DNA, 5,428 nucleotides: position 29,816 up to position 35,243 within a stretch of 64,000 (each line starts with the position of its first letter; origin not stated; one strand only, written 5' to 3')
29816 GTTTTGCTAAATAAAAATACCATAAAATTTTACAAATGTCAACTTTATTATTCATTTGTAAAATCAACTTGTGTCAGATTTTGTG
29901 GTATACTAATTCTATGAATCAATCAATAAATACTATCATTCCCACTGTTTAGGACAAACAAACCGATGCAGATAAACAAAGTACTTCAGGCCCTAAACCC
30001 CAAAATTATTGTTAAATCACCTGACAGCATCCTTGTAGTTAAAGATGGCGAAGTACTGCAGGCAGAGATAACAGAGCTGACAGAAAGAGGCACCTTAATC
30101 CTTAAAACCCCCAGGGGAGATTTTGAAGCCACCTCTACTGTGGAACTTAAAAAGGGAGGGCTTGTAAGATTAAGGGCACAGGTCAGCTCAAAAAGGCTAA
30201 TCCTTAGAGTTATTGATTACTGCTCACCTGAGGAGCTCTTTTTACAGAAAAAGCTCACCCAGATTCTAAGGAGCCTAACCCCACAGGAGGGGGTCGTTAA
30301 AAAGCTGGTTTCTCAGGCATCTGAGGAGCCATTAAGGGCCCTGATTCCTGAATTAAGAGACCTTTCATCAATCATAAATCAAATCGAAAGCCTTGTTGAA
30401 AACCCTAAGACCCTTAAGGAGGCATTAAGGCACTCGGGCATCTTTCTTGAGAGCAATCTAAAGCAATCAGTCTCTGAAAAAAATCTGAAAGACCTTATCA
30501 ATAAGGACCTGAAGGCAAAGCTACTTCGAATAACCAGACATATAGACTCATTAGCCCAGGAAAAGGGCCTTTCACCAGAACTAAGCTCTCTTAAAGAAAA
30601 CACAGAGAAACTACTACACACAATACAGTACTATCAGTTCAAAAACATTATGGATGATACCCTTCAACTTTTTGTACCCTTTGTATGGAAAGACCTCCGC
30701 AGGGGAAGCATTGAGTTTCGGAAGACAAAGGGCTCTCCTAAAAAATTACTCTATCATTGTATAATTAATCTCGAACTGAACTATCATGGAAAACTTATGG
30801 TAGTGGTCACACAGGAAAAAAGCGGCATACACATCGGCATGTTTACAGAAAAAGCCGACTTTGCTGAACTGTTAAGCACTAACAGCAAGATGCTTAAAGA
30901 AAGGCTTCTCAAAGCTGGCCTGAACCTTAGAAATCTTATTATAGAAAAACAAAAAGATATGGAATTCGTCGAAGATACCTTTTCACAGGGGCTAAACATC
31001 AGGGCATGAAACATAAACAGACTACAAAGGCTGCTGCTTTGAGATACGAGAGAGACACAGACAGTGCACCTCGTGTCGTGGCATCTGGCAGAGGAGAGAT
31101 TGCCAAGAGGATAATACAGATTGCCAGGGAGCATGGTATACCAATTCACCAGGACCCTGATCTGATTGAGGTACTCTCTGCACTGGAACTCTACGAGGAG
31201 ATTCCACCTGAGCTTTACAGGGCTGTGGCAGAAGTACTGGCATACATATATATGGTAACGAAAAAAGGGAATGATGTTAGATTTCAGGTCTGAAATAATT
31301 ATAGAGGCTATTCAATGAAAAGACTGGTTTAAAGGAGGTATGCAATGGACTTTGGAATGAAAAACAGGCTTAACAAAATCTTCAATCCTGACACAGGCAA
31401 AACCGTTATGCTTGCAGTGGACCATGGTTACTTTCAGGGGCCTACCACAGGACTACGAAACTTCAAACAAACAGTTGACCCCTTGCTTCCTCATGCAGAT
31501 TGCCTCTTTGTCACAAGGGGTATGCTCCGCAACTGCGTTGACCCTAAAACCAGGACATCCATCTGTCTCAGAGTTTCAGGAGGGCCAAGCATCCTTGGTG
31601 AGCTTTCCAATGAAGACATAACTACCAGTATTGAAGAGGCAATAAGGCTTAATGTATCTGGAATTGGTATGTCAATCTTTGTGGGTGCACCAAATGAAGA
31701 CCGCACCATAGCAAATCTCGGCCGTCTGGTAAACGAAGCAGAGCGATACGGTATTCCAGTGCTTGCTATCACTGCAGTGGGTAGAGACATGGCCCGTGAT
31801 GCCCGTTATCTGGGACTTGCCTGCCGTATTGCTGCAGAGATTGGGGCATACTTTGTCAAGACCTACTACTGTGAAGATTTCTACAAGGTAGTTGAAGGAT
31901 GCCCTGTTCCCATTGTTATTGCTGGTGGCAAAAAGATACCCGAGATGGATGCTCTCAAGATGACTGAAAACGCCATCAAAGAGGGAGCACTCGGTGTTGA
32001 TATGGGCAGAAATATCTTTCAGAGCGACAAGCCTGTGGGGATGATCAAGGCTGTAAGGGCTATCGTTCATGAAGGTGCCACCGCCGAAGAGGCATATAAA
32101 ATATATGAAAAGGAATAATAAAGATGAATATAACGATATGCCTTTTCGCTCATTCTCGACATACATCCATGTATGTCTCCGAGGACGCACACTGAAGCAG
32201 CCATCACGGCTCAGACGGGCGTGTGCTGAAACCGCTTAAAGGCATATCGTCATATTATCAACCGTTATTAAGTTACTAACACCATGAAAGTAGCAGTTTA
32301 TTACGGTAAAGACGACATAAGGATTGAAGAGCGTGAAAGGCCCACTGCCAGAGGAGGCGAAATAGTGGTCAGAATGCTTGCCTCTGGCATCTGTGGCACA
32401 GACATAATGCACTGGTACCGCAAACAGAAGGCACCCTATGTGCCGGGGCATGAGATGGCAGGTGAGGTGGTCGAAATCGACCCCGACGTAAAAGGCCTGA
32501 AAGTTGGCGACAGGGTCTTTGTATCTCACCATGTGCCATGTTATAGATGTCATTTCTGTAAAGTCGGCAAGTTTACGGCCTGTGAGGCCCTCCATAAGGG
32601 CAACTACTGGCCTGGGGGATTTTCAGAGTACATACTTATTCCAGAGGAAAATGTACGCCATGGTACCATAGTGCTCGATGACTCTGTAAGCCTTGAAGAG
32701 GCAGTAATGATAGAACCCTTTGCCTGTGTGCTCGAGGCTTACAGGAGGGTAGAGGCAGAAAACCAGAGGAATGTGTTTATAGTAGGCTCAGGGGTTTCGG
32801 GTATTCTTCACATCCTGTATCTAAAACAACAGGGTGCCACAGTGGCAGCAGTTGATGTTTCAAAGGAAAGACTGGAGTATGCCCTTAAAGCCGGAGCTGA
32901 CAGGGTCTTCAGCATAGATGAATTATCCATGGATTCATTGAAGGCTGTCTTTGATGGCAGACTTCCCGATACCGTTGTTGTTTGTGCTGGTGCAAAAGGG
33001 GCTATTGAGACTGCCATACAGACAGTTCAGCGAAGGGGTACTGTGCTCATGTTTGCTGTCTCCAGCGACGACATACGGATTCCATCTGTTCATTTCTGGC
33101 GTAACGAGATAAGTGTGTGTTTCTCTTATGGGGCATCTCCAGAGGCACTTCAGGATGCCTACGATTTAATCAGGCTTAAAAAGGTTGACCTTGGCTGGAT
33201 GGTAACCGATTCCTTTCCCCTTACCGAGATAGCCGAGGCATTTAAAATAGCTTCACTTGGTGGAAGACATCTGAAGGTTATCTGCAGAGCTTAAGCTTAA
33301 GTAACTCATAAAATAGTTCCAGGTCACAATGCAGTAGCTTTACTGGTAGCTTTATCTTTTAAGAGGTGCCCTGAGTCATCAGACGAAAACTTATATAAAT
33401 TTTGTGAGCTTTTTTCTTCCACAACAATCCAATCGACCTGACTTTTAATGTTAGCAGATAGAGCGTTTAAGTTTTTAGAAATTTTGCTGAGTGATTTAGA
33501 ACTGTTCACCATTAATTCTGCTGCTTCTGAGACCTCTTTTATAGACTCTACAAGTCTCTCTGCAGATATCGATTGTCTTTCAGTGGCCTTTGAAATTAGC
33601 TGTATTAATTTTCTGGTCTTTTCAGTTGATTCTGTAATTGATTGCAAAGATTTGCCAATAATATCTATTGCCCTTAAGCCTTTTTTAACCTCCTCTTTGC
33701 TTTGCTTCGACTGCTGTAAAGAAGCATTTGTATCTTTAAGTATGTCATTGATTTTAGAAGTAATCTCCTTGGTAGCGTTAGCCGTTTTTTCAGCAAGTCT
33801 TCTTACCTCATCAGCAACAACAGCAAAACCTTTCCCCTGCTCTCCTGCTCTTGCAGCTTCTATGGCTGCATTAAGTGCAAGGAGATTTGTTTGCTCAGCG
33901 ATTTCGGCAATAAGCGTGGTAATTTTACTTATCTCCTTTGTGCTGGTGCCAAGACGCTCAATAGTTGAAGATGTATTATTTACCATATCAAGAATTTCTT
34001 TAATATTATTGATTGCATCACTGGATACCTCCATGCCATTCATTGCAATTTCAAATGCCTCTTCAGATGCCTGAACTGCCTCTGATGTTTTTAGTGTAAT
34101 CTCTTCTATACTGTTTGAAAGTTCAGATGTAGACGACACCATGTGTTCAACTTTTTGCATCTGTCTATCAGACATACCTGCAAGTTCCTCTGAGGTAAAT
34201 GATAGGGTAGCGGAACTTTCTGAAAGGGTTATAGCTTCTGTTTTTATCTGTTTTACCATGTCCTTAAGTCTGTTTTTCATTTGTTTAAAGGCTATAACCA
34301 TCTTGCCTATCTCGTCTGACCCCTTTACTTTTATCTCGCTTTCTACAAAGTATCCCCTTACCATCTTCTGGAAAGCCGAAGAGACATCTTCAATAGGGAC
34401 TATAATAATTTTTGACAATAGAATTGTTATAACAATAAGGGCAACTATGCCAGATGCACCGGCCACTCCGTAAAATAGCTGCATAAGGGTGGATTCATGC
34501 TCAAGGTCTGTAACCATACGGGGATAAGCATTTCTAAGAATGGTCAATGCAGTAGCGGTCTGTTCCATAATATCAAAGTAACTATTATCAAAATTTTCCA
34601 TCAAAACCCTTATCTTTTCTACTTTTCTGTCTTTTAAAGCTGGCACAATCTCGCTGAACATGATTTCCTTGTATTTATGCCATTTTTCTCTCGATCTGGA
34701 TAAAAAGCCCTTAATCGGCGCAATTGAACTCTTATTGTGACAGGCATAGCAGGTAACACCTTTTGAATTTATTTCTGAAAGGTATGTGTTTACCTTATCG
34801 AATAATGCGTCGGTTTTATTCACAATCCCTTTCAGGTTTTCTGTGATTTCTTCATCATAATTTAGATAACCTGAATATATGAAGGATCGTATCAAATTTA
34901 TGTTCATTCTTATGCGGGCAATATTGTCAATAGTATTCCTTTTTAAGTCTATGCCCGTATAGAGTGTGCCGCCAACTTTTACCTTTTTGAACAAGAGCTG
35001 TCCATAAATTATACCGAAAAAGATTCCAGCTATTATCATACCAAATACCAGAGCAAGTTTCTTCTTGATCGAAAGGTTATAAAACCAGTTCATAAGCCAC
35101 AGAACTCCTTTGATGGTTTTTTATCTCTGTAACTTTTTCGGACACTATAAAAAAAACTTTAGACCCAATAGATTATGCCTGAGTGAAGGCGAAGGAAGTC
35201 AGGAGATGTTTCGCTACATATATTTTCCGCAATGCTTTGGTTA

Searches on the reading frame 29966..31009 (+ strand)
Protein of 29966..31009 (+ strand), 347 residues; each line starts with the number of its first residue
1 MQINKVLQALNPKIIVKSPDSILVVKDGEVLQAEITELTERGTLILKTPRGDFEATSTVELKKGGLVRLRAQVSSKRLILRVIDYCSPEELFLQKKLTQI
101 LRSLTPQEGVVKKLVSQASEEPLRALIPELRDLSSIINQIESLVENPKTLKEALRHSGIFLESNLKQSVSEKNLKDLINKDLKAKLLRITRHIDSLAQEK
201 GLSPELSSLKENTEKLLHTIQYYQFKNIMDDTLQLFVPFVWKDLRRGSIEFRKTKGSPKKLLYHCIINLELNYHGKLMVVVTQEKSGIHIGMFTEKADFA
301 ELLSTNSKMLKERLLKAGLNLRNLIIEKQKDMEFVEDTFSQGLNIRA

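Call 86: search_protein_families(library=pfam, proteins=[window:29966-31009:+], max_evalue=0.00001)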
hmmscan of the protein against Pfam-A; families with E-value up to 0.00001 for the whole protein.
window:29966-31009:+ (347 aa): 1 family
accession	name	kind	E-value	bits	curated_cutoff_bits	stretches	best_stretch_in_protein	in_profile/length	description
PF02120.21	Flg_hook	-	1e-08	35.3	29.8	1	263-330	13-80/85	Flagellar hook-length control protein FliK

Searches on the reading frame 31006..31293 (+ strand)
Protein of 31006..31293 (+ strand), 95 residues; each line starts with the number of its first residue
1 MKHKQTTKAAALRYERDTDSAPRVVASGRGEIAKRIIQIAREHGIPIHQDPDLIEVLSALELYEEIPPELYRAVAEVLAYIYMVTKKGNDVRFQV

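Call 86: search_protein_families(library=pfam, proteins=[window:31006-31293:+], max_evalue=0.00001)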
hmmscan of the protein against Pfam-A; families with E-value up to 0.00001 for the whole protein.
window:31006-31293:+ (95 aa): 1 family
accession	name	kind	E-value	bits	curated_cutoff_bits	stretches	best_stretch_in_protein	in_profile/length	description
PF01312.24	Bac_export_2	-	2.9e-22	79.8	24.4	1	9-81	262-335/335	FlhB HrpN YscU SpaS Family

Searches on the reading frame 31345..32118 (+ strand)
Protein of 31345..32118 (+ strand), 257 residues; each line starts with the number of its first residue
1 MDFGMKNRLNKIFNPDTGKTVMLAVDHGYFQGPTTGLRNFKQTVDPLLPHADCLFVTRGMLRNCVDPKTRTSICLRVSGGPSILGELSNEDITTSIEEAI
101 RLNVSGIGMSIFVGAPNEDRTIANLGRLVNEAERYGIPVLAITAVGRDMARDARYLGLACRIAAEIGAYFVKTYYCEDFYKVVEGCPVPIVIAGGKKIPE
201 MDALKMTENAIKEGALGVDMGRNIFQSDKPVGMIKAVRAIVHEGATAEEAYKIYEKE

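Call 86: search_protein_families(library=pfam, proteins=[window:31345-32118:+], max_evalue=0.00001)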
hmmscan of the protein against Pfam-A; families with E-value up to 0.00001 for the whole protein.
window:31345-32118:+ (257 aa): 1 family
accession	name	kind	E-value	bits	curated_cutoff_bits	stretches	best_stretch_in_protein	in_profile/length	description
PF01791.15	DeoC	-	8.2e-23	81.7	23.8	1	20-227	1-229/229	DeoC/LacD family aldolase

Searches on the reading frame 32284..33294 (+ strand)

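Call 86: search_protein_families(library=pfam, proteins=[window:32284-33294:+], max_evalue=0.00001)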
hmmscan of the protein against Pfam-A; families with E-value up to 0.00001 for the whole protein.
window:32284-33294:+ (336 aa): 2 families
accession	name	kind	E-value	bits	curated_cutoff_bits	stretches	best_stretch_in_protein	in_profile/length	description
PF08240.17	ADH_N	-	3.6e-27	95.1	23.5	1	25-124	3-99/104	Alcohol dehydrogenase GroES-like domain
PF00107.32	ADH_zinc_N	-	3.5e-20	72.7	31.8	1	173-296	3-127/129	Zinc-binding dehydrogenase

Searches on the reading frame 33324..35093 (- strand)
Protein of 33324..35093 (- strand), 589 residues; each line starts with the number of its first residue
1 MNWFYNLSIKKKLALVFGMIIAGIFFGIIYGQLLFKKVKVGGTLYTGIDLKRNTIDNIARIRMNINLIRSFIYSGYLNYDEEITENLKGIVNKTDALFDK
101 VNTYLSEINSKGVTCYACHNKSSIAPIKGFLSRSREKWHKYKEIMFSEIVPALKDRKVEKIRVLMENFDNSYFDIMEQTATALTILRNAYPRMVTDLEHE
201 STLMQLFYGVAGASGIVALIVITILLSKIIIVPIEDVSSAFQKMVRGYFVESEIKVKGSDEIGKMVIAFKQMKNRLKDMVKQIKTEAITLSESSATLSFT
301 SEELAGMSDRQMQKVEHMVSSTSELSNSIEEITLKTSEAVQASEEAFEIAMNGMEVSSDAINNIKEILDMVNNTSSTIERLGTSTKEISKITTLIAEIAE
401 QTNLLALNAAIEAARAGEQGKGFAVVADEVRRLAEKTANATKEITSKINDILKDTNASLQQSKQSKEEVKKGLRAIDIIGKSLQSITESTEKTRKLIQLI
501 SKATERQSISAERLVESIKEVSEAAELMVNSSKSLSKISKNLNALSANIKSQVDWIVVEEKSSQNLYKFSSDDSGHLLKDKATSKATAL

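Call 86: search_protein_families(library=pfam, proteins=[window:33324-35093:-], max_evalue=0.00001)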
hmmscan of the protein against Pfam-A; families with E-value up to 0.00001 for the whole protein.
window:33324-35093:- (589 aa): 3 families
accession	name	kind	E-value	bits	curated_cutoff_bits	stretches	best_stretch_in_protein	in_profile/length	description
PF00015.26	MCPsignal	-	5.5e-44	150.5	34.6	1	358-523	5-170/172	Methyl-accepting chemotaxis protein (MCP) signalling domain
PF00672.30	HAMP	-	7.2e-07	29.9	25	1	225-278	1-53/53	HAMP domain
PF06103.16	DUF948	-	1.8e-06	28.5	37.2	0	426-487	27-88/89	Bacterial protein of unknown function (DUF948)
